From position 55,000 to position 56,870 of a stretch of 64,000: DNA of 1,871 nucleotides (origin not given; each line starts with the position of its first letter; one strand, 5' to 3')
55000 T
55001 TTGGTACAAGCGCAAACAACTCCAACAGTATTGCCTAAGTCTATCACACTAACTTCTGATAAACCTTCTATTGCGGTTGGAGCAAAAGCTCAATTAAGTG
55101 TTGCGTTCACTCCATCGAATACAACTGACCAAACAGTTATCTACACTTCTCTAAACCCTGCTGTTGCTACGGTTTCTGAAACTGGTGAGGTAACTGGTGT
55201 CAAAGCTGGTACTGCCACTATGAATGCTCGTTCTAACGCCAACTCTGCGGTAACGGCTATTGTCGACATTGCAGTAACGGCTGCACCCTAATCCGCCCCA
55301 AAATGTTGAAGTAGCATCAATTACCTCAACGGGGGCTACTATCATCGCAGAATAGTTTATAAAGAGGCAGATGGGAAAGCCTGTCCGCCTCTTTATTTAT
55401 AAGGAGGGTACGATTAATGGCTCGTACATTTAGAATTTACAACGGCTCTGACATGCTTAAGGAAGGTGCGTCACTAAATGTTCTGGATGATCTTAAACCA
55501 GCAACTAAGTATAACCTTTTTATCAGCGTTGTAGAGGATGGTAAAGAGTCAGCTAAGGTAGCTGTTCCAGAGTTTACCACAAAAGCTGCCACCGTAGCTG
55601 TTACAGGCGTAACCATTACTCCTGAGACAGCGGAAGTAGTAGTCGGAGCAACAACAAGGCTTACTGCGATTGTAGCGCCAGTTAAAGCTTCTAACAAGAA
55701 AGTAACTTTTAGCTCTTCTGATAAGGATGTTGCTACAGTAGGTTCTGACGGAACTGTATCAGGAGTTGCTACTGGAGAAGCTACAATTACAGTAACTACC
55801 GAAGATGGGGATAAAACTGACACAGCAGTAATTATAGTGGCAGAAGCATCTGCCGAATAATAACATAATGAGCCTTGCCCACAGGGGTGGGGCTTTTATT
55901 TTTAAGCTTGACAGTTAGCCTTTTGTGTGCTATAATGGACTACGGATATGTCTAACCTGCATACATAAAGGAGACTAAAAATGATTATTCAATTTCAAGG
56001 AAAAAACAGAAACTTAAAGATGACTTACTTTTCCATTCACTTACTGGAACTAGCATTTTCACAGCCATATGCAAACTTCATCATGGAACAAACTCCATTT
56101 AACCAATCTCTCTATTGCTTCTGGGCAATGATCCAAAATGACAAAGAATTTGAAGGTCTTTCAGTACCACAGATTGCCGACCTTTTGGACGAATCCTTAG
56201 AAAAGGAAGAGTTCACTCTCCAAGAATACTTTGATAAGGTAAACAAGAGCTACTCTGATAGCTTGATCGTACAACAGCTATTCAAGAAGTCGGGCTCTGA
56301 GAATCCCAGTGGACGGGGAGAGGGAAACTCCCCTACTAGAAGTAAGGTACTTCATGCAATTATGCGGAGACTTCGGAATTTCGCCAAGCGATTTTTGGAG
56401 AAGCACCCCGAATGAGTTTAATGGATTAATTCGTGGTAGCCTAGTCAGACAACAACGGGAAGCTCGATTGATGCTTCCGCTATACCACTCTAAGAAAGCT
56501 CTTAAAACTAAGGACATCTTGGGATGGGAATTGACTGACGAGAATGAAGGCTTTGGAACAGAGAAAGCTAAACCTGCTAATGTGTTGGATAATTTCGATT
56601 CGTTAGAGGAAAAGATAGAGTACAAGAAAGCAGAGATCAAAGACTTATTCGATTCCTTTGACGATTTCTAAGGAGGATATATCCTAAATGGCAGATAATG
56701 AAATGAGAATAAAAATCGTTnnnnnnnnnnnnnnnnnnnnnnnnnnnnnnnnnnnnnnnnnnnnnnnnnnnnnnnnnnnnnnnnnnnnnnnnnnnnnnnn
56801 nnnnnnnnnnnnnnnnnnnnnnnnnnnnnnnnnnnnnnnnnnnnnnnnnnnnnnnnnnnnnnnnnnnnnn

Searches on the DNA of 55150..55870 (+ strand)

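Call 82: search_dna_similar(query=window:55150-55870:+, collection=phages, mode=distant, max_rows=15)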
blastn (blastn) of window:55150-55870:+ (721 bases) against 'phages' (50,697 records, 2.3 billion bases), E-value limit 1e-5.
Records with a match: 8; places in all: 8; records where one place covers at least 80% of the query: 4.
Best place of each record, by identity: 90-95% 4; 80-90% 4.
By first word of the organism name: Enterococcus 8.
By host as written in the record: Enterococcus_B hirae DO82 2; Enterococcus_B hirae DO93 2; - 2; Enterococcus faecium 2.
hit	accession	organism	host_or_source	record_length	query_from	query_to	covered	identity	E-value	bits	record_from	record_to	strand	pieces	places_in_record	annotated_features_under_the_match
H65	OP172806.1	Enterococcus phage EH802P1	Enterococcus_B hirae DO82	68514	1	719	100%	94.4%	0e+0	1118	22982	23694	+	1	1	Ig-like virion protein (x2)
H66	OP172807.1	Enterococcus phage EH802P2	Enterococcus_B hirae DO82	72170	1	719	100%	94.4%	0e+0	1118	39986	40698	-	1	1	Ig-like virion protein (x2)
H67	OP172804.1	Enterococcus phage EH93P1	Enterococcus_B hirae DO93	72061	1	719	100%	92.6%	0e+0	1059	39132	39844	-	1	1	Ig-like virion protein | hypothetical protein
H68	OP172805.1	Enterococcus phage EH93P2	Enterococcus_B hirae DO93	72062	1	719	100%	92.6%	0e+0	1059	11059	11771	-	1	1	Ig-like virion protein | hypothetical protein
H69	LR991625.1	Enterococcus phage dArtagnan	-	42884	374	432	8%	84.7%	6e-8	64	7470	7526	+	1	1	Hypothetical protein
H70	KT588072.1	Enterococcus phage IME-EFm5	Enterococcus faecium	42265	382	432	7%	86.3%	8e-7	62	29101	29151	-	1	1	major tail protein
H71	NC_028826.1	Enterococcus phage IME-EFm5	Enterococcus faecium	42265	382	432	7%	86.3%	8e-7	62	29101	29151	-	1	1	major tail protein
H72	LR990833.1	Enterococcus phage Aramis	-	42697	382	432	7%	86.3%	8e-7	62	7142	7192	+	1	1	Hypothetical protein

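Call 83: get_annotated_region(hit=H67, flank=300)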
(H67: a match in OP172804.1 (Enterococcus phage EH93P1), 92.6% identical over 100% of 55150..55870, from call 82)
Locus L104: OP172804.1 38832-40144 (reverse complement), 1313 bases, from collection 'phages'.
description: Enterococcus phage EH93P1, complete genome.
organism: Enterococcus phage EH93P1 (NCBI taxid 2968652)
taxonomy: Viruses; Duplodnaviria; Heunggongvirae; Uroviricota; Caudoviricetes
host: Enterococcus_B hirae DO93; source: municipal sewage; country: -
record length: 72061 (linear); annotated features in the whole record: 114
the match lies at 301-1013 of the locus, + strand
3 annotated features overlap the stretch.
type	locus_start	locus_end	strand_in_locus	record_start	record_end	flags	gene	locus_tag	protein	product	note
CDS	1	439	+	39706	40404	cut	-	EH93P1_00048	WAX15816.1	hypothetical protein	-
CDS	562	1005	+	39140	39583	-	-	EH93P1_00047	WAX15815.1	Ig-like virion protein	-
CDS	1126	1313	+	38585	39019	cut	-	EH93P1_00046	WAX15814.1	hypothetical protein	-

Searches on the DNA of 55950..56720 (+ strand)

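Call 47: search_dna_similar(query=window:55950-56720:+, collection=phages, mode=distant, max_rows=30)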
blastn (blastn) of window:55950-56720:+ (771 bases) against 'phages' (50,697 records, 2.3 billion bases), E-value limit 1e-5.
Records with a match: 82; places in all: 82; records where one place covers at least 80% of the query: 4.
Best place of each record, by identity: 95-99% 4; 80-90% 3; 60-80% 75.
By first word of the organism name: Enterococcus 78; Streptococcus 2; Enterobacter 1; Escherichia 1.
By host as written in the record: Enterococcus faecalis 21; Enterococcus faecalis ATCC 29212 12; Enterococcus sp. 10; Enterococcus faecalis DA653 3; Enterococcus_D gallinarum DO103 3; Enterococcus_B hirae DO93 2; Enterococcus_B hirae DO82 2; Enterococcus faecalis 6 2; and 22 more.
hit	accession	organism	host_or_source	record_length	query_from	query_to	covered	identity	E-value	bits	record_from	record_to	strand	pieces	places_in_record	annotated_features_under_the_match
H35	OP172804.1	Enterococcus phage EH93P1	Enterococcus_B hirae DO93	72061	1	771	100%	97.7%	0e+0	1310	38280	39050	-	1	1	hypothetical protein (x3)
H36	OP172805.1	Enterococcus phage EH93P2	Enterococcus_B hirae DO93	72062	1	771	100%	97.7%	0e+0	1310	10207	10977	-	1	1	hypothetical protein (x3)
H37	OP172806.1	Enterococcus phage EH802P1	Enterococcus_B hirae DO82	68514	1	771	100%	97.5%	0e+0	1306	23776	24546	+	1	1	hypothetical protein (x3)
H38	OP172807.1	Enterococcus phage EH802P2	Enterococcus_B hirae DO82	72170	1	771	100%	97.5%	0e+0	1306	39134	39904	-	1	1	hypothetical protein (x3)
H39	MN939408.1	Enterococcus phage vB_EfaS_TV16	Enterococcus faecalis ATCC 29212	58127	16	557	70%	66.7%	6e-28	131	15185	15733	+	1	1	hypothetical protein (x2)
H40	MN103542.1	Enterococcus phage vB_EfaS_EF1c55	Enterococcus faecalis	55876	16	557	70%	66.1%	4e-24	119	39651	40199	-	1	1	hypothetical protein (x2)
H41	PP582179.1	Enterococcus phage vB_Efs6_KEN03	Enterococcus faecalis 6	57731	16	557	70%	65.8%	1e-24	121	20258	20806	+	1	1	hypothetical protein (x2)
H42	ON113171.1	Enterococcus phage vB_OCPT_SDS1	Enterococcus sp.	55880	17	557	70%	65.9%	5e-22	111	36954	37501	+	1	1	hypothetical protein (x2)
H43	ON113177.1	Enterococcus phage vB_OCPT_PG2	Enterococcus sp.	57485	17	557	70%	65.9%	5e-22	111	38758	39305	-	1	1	hypothetical protein (x2)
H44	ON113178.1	Enterococcus phage vB_OCPT_PG9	Enterococcus sp.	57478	17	557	70%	65.9%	5e-22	111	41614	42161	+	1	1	hypothetical protein (x2)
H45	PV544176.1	Enterococcus phage Pumpjack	Enterococcus faecalis ATCC 47077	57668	16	557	70%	65.6%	2e-21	110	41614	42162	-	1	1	hypothetical protein (x2)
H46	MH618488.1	Enterococcus phage vB_EfaS_HEf13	Enterococcus faecalis KCOM 1162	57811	17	557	70%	65.7%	6e-21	108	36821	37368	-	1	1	hypothetical protein (x2)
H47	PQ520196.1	Enterococcus phage IME_EF3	-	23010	17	557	70%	65.5%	8e-20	104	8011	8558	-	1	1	record has no annotation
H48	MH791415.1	Enterococcus phage EfsWh-1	Enterococcus faecalis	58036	17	557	70%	65.5%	8e-20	104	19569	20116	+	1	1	hypothetical protein (x2)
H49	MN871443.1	Enterococcus phage EfsWh_1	Enterococcus faecalis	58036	17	557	70%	65.5%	8e-20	104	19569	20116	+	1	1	record has no annotation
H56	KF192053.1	Enterococcus phage IMEEF1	Enterococcus faecalis 002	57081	17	557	70%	65.3%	3e-19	102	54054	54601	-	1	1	hypothetical protein (x2)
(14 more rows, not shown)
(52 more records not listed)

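Call 49: get_annotated_region(hit=H39, flank=600)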
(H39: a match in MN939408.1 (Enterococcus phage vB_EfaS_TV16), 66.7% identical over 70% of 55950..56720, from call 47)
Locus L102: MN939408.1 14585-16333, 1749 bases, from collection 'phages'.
description: Enterococcus phage vB_EfaS_TV16, complete genome.
organism: Enterococcus phage vB_EfaS_TV16 (NCBI taxid 2712966)
taxonomy: Viruses; Duplodnaviria; Heunggongvirae; Uroviricota; Caudoviricetes; Saphexavirus
host: Enterococcus faecalis ATCC 29212; source: municipal wastewater; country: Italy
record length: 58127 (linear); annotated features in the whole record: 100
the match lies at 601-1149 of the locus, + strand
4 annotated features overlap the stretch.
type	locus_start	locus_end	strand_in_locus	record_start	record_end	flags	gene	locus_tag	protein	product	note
CDS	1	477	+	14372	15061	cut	-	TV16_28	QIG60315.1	major tail protein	-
CDS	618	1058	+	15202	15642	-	-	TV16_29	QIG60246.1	hypothetical protein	-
CDS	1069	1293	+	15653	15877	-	-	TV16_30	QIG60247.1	hypothetical protein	-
CDS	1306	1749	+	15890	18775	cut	-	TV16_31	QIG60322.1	tail length tape-measure protein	-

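Call 50: get_annotated_region(hit=H56, flank=600)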
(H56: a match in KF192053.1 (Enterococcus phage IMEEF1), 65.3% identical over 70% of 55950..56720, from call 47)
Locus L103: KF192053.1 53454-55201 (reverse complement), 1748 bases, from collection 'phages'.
description: Enterococcus phage IME-EF1, complete genome.
organism: Enterococcus phage IMEEF1 (NCBI taxid 1351735)
taxonomy: Viruses; Duplodnaviria; Heunggongvirae; Uroviricota; Caudoviricetes; Saphexavirus; Saphexavirus IMEEF1
host: Enterococcus faecalis 002; source: sewage; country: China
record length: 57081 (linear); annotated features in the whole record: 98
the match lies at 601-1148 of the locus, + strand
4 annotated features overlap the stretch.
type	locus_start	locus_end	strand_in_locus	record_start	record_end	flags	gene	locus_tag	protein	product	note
CDS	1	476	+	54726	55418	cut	-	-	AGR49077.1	major tail protein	-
CDS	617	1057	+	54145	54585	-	-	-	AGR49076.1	hypothetical protein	-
CDS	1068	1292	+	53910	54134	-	-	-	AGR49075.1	hypothetical protein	-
CDS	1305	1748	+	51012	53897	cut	-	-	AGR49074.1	minor capsid protein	-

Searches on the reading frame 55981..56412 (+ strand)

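Call 48: search_protein_families(library=phrogs, proteins=[window:55981-56412:+], max_evalue=0.01)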
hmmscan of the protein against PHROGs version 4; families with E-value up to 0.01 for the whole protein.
window:55981-56412:+ (144 aa): 3 families
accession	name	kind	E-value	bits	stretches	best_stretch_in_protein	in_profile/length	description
phrog_14243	-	unknown function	2e-53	181.6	1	1-142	1-144/146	-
phrog_2115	-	tail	0.00015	23.1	1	2-110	9-116/125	tail protein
phrog_17465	-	unknown function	0.00096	19.4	1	2-95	3-99/247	-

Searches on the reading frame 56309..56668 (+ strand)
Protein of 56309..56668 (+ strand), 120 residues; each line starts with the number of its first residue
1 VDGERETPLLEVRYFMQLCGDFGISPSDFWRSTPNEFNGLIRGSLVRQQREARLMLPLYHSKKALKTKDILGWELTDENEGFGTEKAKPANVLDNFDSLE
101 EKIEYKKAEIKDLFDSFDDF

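Call 48: search_protein_families(library=phrogs, proteins=[window:56309-56668:+], max_evalue=0.01)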
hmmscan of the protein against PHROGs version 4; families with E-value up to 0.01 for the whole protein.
window:56309-56668:+ (120 aa): 2 families
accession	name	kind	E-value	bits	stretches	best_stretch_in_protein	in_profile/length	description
phrog_14263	-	unknown function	8.3e-09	36.6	1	41-118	2-74/74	-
phrog_7377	-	unknown function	0.0037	18.8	0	25-93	4-82/96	-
